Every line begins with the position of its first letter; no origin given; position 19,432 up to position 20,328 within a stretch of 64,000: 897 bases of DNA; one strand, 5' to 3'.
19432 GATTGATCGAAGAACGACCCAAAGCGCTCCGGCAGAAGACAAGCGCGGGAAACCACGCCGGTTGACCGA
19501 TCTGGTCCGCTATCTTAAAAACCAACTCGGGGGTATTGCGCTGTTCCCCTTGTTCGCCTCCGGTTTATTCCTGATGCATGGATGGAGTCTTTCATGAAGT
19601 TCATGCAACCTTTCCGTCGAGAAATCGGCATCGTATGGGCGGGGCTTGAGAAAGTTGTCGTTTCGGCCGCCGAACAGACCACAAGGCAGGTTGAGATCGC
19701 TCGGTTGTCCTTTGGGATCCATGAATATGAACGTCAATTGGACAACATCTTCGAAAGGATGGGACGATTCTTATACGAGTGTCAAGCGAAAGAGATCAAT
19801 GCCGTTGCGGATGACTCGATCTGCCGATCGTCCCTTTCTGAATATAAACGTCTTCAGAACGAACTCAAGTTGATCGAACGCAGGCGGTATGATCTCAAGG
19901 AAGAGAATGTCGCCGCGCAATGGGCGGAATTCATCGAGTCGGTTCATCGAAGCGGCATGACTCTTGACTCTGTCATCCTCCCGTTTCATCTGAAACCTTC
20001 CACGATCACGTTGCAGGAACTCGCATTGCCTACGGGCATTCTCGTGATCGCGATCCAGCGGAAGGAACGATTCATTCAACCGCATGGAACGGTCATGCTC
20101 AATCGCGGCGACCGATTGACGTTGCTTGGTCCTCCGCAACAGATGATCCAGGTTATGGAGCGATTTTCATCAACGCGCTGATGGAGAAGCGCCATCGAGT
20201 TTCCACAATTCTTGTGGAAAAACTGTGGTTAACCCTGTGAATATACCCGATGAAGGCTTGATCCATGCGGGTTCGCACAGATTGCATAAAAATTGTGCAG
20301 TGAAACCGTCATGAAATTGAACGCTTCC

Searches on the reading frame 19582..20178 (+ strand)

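Call 8: search_protein_families(library=pfam, proteins=[window:19582-20178:+], max_evalue=0.001)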
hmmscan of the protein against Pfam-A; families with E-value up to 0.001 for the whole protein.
window:19582-20178:+ (199 aa): 1 family
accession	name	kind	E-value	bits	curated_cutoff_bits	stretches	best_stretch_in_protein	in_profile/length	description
PF02080.26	TrkA_C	-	1.5e-12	47.7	27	1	143-195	16-70/71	TrkA-C domain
